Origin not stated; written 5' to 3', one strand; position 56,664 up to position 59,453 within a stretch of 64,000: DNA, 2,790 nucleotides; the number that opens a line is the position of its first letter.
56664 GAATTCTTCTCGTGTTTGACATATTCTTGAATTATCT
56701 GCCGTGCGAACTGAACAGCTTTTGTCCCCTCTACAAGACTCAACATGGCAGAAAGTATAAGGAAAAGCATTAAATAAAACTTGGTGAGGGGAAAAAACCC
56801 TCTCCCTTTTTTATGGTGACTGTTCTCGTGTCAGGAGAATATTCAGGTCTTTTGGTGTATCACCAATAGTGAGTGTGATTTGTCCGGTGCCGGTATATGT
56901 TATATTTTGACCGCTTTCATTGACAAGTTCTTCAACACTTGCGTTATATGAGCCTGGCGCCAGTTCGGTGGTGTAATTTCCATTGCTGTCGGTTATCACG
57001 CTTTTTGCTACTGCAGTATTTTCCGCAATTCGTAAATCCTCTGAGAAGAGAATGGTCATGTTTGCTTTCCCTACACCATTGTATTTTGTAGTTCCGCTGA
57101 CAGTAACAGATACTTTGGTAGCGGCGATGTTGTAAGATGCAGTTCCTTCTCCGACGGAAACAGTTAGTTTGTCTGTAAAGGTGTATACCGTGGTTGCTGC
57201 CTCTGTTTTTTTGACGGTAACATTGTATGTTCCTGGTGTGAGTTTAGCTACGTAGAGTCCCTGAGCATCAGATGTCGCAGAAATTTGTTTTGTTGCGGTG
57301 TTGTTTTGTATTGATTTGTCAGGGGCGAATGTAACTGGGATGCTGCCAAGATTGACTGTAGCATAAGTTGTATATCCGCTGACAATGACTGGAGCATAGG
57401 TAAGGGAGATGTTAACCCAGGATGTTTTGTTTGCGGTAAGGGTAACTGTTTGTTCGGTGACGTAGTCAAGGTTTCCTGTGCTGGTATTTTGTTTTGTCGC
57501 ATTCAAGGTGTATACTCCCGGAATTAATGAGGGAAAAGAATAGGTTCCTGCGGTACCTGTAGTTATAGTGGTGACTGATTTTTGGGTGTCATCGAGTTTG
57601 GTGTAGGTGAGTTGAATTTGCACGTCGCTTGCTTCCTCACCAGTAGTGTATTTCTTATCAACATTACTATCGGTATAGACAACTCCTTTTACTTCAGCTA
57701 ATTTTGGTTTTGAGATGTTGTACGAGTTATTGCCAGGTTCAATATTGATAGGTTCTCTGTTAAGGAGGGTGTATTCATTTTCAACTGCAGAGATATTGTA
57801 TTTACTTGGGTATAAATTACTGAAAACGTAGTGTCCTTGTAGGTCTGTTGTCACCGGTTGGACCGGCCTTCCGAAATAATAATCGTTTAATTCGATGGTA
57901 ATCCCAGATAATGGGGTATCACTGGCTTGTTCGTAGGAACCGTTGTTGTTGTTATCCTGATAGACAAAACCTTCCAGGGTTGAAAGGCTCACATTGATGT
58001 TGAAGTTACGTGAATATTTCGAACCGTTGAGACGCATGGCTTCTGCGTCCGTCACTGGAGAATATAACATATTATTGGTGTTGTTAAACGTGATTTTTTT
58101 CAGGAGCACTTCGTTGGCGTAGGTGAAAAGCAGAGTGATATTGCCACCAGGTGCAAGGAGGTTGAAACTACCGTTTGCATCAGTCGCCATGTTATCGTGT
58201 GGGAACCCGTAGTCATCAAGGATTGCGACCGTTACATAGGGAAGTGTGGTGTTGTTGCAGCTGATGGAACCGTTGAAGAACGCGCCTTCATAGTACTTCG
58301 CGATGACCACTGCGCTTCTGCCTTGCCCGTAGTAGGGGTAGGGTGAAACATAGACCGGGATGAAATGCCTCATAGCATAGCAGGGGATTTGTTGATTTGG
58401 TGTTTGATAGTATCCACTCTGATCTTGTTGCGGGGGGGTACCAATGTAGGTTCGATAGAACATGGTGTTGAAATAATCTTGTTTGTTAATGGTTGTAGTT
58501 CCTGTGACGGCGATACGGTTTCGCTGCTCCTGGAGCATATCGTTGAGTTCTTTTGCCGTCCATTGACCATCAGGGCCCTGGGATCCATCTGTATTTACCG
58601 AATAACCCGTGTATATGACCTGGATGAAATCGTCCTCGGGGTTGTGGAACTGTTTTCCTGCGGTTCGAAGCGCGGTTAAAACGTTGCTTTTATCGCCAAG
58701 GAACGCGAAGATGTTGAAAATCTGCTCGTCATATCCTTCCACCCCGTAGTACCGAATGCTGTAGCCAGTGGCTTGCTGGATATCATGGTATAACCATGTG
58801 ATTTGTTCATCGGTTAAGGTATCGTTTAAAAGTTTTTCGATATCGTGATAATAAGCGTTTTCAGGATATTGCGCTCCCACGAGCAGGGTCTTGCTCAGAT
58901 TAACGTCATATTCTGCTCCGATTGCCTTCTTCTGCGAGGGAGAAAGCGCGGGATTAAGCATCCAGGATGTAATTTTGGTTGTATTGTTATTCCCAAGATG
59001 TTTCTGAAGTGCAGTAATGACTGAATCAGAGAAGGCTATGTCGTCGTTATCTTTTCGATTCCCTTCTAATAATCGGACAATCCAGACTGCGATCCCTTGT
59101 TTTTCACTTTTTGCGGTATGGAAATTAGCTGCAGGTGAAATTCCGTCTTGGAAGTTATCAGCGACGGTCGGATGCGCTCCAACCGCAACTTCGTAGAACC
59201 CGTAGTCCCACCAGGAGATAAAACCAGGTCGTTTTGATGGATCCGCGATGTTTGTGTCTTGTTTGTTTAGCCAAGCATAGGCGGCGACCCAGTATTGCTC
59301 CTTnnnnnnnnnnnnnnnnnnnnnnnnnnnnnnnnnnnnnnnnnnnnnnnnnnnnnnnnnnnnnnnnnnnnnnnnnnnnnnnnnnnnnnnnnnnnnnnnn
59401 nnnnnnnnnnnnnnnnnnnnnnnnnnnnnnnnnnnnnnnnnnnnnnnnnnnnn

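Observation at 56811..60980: AglB oligosaccharyltransferase with four C-terminal CarboxypepD_reg/Cna-B-like domains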

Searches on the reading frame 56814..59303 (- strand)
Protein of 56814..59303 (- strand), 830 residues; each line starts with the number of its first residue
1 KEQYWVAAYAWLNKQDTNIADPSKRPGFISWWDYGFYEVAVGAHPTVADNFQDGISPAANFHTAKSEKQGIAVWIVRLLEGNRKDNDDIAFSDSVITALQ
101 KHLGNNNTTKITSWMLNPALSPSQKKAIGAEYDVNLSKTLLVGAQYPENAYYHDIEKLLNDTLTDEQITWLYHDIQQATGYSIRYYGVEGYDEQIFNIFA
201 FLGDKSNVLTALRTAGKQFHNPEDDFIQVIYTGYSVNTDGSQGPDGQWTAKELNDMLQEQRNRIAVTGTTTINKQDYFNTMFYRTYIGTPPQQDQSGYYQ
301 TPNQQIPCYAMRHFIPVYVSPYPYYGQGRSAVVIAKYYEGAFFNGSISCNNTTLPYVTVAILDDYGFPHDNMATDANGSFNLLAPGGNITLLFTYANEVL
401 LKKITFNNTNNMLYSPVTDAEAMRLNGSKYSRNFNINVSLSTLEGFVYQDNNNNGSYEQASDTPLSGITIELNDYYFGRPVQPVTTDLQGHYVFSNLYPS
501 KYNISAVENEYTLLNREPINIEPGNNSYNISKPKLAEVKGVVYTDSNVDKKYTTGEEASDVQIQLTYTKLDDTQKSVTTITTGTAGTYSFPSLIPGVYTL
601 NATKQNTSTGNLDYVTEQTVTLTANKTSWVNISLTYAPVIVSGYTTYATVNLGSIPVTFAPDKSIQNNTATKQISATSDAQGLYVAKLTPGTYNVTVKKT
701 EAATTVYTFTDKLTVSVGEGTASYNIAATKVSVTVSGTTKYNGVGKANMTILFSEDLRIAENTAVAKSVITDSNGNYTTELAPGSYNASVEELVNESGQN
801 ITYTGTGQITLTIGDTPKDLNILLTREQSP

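Call 25: predict_structure(alignment_id=A1)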
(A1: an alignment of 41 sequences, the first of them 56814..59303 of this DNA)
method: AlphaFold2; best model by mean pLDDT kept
length: 830 residues; sequences in the alignment: 41
mean_pLDDT: 85.9   pTM: 0.66
mean pLDDT of the five models: 85.9, 84.8, 83.4, 82.8, 79.6
residues with pLDDT >= 90: 438; 70-90: 299; 50-70: 55; < 50: 38
segments of 3 or more residues with pLDDT < 50: 33-55, 192-205
pLDDT, mean of each block of 10 residues (from residue 1): 69 75 67 43 44 52 84 88 86 95 96 93 76 66 75 89 90 87 76 46 51 65 72 89 89 86 84 83 86 87 84 88 70 85 95 94 89 95 91 94 89 87 84 94 96 87 95 94 96 96 96 95 96 95 88 91 96 94 93 96 93 95 95 94 92 92 89 92 94 94 88 93 93 93 90 91 90 93 94 84 92 89 81
secondary structure, 60 per line:
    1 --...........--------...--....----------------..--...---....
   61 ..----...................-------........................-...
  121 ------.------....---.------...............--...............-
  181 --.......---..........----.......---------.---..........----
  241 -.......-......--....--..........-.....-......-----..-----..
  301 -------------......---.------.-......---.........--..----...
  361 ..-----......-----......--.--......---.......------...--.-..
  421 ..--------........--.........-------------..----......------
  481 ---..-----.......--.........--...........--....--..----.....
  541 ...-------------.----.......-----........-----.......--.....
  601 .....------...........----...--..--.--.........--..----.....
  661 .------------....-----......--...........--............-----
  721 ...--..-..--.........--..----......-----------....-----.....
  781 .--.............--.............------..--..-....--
elements in order (helices of 4 or more, strands of 3 or more residues): H3-13 E27-30 H57-62 H67-85 H93-116 H134-137 H148-162 H165-179 E183-189 H193-202 H207-213 E227-236 E242-248 H250-255 H258-261 E264-273 H275-279 H281-286 E314-319 E332-337 E341-349 E358-362 E368-373 E379-384 E390-395 E399-405 H419-422 E431-438 E441-449 E469-474 E491-497 E500-508 E511-521 E524-527 E536-543 E562-568 E574-581 E587-593 E596-605 E612-622 E627-629 E639-647 E656-661 E674-677 E683-688 E691-701 E704-715 E721-723 E733-741 E750-755 E767-770 E776-781 E784-796 E799-811 E825-828

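Call 28: fold_search(model_id=the predicted structure, library=pdb)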
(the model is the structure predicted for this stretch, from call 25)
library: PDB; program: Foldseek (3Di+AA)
matches with E <= 10: 1354; with E <= 0.001: 157
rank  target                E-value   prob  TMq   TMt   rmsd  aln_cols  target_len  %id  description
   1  6fwv_B                8.7e-15  1.00  0.15  0.22  29.0       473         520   11  The Bacillus anthracis TIE protein (released 2018-08-08)
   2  6fwv_A                2.5e-14  1.00  0.13  0.19  36.3       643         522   12  The Bacillus anthracis TIE protein (released 2018-08-08)
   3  10ps                  7.1e-11  1.00  0.11  0.16  26.2       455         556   14  Crystal structure of SdrD A2-A3-B1-B2 domains from Staphylococcus aureus JH1 (released 2026-02-11)
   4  6xi3                  1.5e-10  1.00  0.07  0.14  26.5       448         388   13  Crystal structure of tetra-tandem repeat in extending region of large adhesion protein (released 2020-10-14)
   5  3rkp_B                9.4e-10  1.00  0.11  0.23  19.8       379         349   10  Crystal structure of BcpA*(D312A), the major pilin subunit of Bacillus cereus (released 2012-05-30)
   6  4oq1                  1.2e-09  1.00  0.16  0.30  13.7       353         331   10  Structure of the Streptococcal ancillary pilin (released 2014-04-23)
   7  8f70                  3.9e-09  1.00  0.12  0.16  32.4       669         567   10  Identification of an Immunodominant region on a Group A Streptococcus T-antigen Reveals Temperature-Dependent Motion in  (released 2023-03-08)
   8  3kpt_B                7.6e-09  1.00  0.11  0.23  18.5       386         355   11  Crystal structure of BcpA, the major pilin subunit of Bacillus cereus (released 2009-11-24)
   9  3phs                  8.0e-09  1.00  0.19  0.57   4.6       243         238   14  Crystal Structure of GBS52, the minor pilin in gram-positive pathogen Streptococcus agalactiae (released 2010-11-17)
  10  5xya                  9.5e-09  0.97  0.09  0.06  32.1       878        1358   10  Crystal structure of a serine protease from Streptococcus species (released 2018-08-08)
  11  6m48_A                1.4e-08  1.00  0.12  0.12  24.1       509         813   11  Crystal structure of pilus adhesin, SpaC from Lactobacillus rhamnosus GG - P21212 form (released 2020-07-29)
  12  3kpt_A                1.6e-08  1.00  0.12  0.25  17.1       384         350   11  Crystal structure of BcpA, the major pilin subunit of Bacillus cereus (released 2009-11-24)
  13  3rkp_A                1.8e-08  1.00  0.11  0.23  18.1       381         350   12  Crystal structure of BcpA*(D312A), the major pilin subunit of Bacillus cereus (released 2012-05-30)
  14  5xyr                  2.8e-08  0.96  0.09  0.06  31.6       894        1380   10  Crystal structure of a serine protease from Streptococcus species (released 2018-08-08)
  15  5a42                  3.0e-08  0.95  0.08  0.06  30.7       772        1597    9  Cryo-EM single particle 3D reconstruction of the native conformation of E. coli alpha-2-macroglobulin (ECAM) (released 2015-07-29)
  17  7e9s_A                4.7e-08  1.00  0.23  0.23   8.4       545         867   12  Archaeal oligosaccharyltransferase AglB from Archaeoglobus fulgidus in complex with an inhibitory peptide and a dolich (released 2021-09-08)
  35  3wai                  1.2e-06  1.00  0.18  0.20  15.1       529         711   11  Crystal structure of the C-terminal globular domain of oligosaccharyltransferase (AfAglB-L, O29867_ARCFU) from Archaeogl (released 2013-07-17)
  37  5gmy_A                1.6e-06  1.00  0.23  0.22   8.4       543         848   12  Crystal structure of the Archaeoglobus fulgidus oligosaccharyltransferase (O29867_ARCFU) tethered with an acceptor pep (released 2017-02-01)
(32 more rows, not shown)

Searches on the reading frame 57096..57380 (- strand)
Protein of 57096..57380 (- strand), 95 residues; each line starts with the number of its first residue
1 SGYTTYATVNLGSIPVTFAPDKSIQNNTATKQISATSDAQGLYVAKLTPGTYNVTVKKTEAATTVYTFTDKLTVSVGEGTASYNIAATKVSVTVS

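Call 40: search_protein_families(library=pfam, proteins=[window:57096-57380:-], max_evalue=0.01)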
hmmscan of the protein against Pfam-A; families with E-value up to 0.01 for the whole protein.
window:57096-57380:- (95 aa): 2 families
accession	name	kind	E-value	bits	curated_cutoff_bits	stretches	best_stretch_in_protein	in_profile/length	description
PF13620.12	CarboxypepD_reg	-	5.8e-05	23.8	32.3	1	24-80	21-75/82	Carboxypeptidase regulatory-like domain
PF23194.1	NOMO_5th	-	0.00027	21.7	27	1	23-76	22-79/89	NOMO fifth transthyretin-like domain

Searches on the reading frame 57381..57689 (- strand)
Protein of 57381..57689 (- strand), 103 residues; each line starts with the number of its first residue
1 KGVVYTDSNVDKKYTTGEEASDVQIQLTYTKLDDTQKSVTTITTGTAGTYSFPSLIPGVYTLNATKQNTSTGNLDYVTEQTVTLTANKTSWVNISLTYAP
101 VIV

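Call 40: search_protein_families(library=pfam, proteins=[window:57381-57689:-], max_evalue=0.01)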
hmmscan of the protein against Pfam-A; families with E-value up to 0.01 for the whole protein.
window:57381-57689:- (103 aa): 3 families
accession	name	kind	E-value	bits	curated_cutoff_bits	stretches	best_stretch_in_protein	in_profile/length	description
PF13620.12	CarboxypepD_reg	-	1.2e-07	32.4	32.3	1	16-97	10-82/82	Carboxypeptidase regulatory-like domain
PF17210.9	SdrD_B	-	1.5e-06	28.8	29.7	1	3-69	6-69/112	SdrD B-like domain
PF17802.7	SpaA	-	0.00015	22.3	23.1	1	15-89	11-82/91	Prealbumin-like fold domain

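Call 61: search_solved_structures(query=A3, max_evalue=10, show_alignments=0)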
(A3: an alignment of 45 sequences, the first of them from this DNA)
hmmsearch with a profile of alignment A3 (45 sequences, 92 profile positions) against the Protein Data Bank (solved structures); distinct sequences matched with E-value up to 10: 37.
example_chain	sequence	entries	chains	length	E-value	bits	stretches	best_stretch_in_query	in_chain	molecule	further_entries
9c7v_B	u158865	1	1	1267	2.6e-22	82.2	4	12-71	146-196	BOS complex subunit NOMO2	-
3irp_X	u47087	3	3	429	2.4e-05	27.8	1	4-75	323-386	Uro-adherence factor A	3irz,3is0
3is1_X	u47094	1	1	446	2.5e-05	27.8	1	4-75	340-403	Uro-adherence factor A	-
4u3s_B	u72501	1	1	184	0.00024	24.6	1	31-69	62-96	Cellulosomal scaffoldin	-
4wi0_B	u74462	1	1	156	0.00027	24.5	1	31-69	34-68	Cellulosomal scaffoldin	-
9c7u_B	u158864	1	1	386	0.00066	23.2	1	24-61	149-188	BOS complex subunit NOMO2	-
1uwy_A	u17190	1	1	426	0.0026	21.3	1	5-57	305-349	CARBOXYPEPTIDASE M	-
3qec_A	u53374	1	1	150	0.004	20.7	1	28-66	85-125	Putative carbohydrate binding protein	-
1xpn_A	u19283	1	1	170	0.0053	20.3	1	28-66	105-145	hypothetical protein PA1324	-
9k1u_D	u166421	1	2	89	0.017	18.7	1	19-58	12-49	Serine/threonine protein kinase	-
5aq0_A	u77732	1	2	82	0.018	18.6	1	11-66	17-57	CARBOXYPEPTIDASE D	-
6hif_Y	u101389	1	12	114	0.019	18.5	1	32-59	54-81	hdh assembly factor Kustc1130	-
9e7m_Ta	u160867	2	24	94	0.05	17.2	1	5-55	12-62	Tail fiber protein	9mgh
9gbc_A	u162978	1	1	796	0.072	16.7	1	33-86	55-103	TonB-linked outer membrane receptor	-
8sqx_A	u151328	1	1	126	0.11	16.1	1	28-57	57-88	Putative surface anchored protein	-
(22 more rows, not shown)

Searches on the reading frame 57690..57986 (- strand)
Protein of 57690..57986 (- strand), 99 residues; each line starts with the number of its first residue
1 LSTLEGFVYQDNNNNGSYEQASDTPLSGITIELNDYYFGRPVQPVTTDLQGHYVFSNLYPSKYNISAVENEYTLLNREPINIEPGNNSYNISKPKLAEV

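Call 40: search_protein_families(library=pfam, proteins=[window:57690-57986:-], max_evalue=0.01)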
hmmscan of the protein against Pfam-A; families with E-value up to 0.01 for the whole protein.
window:57690-57986:- (99 aa): 4 families
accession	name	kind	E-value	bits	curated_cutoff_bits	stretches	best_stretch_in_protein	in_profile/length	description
PF17210.9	SdrD_B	-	1.2e-11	45.2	29.7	1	6-69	5-66/112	SdrD B-like domain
PF13620.12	CarboxypepD_reg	-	2.5e-07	31.4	32.3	1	21-88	9-75/82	Carboxypeptidase regulatory-like domain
PF17802.7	SpaA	-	0.00029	21.3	23.1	1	19-84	9-76/91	Prealbumin-like fold domain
PF22902.2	NOMO1-like_9th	-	0.0083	16.3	27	0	25-76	12-64/75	BOS complex subunit NOMO1-like, beta sandwich domain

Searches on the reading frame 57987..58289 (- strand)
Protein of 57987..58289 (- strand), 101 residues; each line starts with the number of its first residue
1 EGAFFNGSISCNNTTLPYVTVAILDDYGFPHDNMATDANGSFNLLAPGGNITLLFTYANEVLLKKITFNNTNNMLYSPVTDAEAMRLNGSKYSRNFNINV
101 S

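Call 40: search_protein_families(library=pfam, proteins=[window:57987-58289:-], max_evalue=0.01)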
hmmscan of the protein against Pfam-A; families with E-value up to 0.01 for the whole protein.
window:57987-58289:- (101 aa): 2 families
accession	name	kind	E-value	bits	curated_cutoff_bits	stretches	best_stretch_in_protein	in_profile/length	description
PF13715.12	CarbopepD_reg_2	-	0.00028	21.3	32.2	1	8-72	4-68/88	CarboxypepD_reg-like domain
PF13620.12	CarboxypepD_reg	-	0.0009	20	32.3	1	12-58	10-57/82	Carboxypeptidase regulatory-like domain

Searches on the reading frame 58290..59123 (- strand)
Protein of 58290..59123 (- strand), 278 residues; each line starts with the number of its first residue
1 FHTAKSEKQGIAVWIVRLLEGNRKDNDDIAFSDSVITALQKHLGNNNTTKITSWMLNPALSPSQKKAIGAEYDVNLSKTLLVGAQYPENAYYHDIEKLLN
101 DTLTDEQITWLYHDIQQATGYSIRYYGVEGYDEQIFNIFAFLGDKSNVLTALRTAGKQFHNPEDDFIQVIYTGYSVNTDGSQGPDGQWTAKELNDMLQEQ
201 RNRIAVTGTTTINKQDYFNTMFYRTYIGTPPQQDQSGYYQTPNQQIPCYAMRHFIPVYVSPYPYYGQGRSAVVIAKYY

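Call 40: search_protein_families(library=pfam, proteins=[window:58290-59123:-], max_evalue=0.01)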
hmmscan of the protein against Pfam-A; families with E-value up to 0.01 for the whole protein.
window:58290-59123:- (278 aa): 0 families
